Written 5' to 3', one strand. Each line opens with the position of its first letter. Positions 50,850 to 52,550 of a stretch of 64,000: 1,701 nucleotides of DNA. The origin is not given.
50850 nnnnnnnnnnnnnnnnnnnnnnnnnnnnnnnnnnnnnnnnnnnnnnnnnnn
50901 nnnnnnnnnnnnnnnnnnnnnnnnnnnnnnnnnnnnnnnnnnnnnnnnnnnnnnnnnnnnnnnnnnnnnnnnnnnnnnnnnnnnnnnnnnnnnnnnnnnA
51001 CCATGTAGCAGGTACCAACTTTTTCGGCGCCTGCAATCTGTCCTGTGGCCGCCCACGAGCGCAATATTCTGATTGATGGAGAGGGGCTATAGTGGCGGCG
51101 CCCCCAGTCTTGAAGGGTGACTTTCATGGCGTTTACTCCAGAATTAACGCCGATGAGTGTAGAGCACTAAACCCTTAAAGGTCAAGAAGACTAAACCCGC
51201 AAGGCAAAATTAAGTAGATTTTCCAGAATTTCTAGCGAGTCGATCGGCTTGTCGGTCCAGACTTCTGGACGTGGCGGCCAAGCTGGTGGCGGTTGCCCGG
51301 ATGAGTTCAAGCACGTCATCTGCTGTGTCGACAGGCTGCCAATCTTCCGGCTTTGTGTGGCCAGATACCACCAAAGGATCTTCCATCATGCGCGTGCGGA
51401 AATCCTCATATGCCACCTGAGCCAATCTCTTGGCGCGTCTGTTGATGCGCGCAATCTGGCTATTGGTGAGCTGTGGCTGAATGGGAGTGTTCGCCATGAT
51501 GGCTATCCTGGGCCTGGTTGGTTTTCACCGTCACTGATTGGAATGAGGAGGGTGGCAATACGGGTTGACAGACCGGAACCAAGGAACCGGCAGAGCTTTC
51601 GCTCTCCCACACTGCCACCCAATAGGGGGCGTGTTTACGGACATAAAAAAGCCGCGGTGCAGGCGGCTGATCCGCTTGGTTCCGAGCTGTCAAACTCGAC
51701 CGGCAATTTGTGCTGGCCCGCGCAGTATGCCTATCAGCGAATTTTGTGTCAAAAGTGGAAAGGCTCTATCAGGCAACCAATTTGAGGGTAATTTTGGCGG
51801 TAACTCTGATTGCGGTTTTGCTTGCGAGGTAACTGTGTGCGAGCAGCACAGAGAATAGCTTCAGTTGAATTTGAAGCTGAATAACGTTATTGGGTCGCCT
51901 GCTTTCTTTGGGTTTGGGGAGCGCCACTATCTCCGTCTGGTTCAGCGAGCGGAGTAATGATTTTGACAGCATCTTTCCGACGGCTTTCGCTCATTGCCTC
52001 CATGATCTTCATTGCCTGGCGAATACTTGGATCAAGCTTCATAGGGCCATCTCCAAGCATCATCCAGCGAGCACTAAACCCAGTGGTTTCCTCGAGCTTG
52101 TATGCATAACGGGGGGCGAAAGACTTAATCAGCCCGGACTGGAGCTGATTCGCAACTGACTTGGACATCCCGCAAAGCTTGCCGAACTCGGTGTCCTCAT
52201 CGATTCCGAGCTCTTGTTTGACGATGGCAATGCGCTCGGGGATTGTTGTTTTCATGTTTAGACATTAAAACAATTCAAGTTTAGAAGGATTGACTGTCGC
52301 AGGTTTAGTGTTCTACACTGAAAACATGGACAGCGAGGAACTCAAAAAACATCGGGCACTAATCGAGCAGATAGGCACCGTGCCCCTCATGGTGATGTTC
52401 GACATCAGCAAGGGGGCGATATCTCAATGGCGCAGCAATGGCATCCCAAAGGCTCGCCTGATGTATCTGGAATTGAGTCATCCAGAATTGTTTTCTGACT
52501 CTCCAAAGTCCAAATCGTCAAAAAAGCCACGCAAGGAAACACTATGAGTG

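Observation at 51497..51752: Complete C4/CI-type antisense RNA circuit inside a conjugative element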

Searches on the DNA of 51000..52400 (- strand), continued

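Call 88: search_with_rna_model(model_id=R1, sources=[L134, L135], max_evalue=1, show_alignments=2)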
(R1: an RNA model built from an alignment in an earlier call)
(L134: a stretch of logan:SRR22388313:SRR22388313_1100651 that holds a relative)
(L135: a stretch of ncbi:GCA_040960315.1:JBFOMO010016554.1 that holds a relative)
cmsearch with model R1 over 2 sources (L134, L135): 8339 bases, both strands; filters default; matches with E-value up to 1: 2.
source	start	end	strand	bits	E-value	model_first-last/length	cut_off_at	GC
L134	218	293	+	86.3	3.5e-24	1-77/77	no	0.63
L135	2870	2951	+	46.9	2e-12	1-77/77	no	0.72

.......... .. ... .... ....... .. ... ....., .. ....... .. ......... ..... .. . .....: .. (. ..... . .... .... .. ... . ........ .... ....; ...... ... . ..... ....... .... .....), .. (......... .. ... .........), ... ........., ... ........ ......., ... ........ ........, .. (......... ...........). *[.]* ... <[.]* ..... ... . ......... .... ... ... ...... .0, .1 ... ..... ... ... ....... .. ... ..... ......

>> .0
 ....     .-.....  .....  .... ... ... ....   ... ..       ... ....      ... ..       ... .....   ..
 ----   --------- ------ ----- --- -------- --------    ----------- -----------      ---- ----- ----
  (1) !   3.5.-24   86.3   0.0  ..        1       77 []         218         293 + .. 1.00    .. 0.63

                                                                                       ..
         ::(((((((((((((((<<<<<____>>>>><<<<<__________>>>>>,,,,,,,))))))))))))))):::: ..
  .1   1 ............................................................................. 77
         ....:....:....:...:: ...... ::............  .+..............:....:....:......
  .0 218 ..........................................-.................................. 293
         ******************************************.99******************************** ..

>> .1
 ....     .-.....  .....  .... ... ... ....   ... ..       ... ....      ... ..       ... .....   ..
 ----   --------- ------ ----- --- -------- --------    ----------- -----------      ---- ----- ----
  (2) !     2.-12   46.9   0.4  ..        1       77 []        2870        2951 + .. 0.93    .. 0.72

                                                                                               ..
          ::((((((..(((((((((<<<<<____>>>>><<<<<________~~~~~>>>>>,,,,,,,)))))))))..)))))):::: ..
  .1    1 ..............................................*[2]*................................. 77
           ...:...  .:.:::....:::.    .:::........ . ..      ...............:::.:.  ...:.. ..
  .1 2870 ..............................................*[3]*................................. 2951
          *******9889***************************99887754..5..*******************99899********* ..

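Call 98: search_with_rna_model(model_id=R1, sources=[L136, L137, L138], max_evalue=1)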
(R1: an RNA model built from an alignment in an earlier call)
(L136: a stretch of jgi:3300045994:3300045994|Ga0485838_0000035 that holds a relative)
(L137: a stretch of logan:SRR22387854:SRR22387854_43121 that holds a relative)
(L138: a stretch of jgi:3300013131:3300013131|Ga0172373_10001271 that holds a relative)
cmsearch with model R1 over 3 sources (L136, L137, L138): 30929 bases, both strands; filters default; matches with E-value up to 1: 1.
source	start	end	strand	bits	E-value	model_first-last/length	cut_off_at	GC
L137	3834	3893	-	11.5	0.28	1-77/77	no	0.55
